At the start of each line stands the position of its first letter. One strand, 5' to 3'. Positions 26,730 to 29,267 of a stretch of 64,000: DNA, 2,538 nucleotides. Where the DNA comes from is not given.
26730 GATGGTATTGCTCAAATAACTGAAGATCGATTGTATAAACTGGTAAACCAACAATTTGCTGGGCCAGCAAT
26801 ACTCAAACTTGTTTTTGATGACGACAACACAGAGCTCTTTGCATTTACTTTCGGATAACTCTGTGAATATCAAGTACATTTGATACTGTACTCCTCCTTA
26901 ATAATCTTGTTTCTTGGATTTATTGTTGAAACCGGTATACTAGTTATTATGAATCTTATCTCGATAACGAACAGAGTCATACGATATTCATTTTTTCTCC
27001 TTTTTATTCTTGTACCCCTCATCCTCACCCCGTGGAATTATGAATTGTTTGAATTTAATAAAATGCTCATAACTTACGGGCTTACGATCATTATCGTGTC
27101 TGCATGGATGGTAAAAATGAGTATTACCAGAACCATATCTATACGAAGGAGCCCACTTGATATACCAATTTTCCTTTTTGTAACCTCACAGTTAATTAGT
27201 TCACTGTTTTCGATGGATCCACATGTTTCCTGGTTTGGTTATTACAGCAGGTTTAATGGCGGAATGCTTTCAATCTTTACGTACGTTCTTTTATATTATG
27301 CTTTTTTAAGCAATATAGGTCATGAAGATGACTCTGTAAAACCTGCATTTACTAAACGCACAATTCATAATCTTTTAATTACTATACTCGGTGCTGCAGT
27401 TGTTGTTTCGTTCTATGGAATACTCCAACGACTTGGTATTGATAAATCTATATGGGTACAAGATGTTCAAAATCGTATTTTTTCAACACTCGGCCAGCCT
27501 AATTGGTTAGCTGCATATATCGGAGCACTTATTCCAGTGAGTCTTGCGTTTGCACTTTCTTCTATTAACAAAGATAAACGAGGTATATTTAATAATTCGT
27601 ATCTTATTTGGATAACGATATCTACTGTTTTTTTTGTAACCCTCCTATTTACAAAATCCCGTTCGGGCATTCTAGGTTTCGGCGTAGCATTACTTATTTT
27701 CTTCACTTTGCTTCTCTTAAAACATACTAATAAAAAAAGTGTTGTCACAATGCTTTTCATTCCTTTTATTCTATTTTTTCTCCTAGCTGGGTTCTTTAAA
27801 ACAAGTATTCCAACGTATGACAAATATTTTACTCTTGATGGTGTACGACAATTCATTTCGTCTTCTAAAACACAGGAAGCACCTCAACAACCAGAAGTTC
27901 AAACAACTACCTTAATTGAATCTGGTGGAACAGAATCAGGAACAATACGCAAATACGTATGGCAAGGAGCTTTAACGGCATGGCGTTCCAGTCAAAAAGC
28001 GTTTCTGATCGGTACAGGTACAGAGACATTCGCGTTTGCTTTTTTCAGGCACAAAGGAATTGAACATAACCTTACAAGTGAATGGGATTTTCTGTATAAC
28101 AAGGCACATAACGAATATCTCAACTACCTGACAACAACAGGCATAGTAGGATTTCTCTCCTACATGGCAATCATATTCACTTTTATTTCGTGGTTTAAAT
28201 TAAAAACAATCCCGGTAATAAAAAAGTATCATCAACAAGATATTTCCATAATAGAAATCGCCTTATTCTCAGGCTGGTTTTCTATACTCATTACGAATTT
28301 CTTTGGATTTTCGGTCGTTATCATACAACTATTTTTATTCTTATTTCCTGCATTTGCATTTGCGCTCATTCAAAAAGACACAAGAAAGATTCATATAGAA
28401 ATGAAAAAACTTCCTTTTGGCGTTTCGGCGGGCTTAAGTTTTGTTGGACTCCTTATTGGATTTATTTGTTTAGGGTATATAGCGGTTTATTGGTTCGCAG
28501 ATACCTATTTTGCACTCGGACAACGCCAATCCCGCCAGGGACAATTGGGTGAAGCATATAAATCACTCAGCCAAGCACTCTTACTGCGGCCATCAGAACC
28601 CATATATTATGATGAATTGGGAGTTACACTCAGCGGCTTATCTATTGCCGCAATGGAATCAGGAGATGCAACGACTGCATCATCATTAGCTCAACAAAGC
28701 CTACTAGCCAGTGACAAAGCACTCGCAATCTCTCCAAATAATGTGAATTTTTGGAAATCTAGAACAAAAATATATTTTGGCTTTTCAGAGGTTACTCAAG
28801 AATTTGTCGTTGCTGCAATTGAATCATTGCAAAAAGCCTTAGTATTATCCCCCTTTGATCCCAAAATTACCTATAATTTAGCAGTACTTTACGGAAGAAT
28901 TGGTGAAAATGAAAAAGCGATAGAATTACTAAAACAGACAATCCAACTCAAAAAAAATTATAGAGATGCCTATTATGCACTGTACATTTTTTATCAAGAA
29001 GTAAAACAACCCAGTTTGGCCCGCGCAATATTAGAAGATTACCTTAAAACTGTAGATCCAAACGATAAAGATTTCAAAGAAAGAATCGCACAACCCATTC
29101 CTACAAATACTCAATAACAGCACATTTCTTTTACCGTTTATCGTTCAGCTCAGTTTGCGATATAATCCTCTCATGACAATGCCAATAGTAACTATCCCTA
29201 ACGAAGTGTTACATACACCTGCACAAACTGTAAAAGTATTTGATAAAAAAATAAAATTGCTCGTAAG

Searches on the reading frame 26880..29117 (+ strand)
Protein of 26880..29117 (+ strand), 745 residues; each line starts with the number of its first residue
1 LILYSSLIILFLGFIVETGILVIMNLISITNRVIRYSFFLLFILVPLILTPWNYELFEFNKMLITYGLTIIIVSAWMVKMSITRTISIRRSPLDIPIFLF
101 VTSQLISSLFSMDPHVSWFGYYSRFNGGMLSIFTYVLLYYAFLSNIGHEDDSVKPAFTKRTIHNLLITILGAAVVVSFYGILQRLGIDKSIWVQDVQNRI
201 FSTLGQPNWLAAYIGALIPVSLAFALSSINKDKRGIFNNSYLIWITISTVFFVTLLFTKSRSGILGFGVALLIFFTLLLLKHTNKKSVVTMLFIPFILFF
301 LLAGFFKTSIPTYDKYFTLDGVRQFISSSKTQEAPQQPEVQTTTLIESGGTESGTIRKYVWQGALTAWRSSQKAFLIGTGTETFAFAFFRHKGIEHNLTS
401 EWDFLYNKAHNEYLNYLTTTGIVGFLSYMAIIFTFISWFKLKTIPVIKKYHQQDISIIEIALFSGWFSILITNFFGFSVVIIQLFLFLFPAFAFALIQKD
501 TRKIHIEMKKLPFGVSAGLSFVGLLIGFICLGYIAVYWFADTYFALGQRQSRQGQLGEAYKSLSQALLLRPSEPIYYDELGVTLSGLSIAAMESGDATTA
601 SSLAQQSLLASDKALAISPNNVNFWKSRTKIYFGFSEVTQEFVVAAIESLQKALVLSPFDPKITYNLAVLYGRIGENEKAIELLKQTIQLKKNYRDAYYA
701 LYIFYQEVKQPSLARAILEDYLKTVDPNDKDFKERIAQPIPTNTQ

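Call 3: search_protein_families(library=pfam, proteins=[window:26880-29117:+], max_evalue=0.01)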
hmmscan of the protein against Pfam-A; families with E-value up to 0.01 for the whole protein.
window:26880-29117:+ (745 aa): 13 families
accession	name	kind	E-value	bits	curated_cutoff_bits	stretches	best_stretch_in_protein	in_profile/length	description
PF04932.20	Wzy_C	-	1e-16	61.5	31.7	1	250-428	5-148/149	O-Antigen ligase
PF13414.12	TPR_11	-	1.4e-14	53.9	26.8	2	645-675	12-42/42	TPR repeat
PF07719.23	TPR_2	-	1.6e-08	34.4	27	0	540-571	1-32/34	Tetratricopeptide repeat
PF00515.34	TPR_1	-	1e-07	31.9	27.8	1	665-694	5-34/34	Tetratricopeptide repeat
PF13431.12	TPR_17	-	1.2e-07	31.9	24.4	1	650-682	2-34/34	Tetratricopeptide repeat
PF13428.12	TPR_14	-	3.4e-07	30.7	23.5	0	663-701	3-41/44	Tetratricopeptide repeat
PF14559.12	TPR_19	-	4.8e-07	30.4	25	1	675-724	5-54/68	Tetratricopeptide repeat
PF13424.12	TPR_12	-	1.3e-05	25.8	30.1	0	663-692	47-76/77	Tetratricopeptide repeat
PF13181.12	TPR_8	-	2.8e-05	24.4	25.7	0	665-693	5-33/34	Tetratricopeptide repeat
PF23914.1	TPR_CcmH_CycH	-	0.00013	22.3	42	1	609-730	37-156/158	Cytochrome c-type biogenesis protein H TPR domain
PF13176.12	TPR_7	-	0.0005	20.4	27.9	0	665-696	3-34/36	Tetratricopeptide repeat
PF13432.12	TPR_16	-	0.00097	20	32.7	0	645-688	15-58/65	Tetratricopeptide repeat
PF14561.12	TPR_20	-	0.0083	16.9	25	1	646-696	7-57/90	Tetratricopeptide repeat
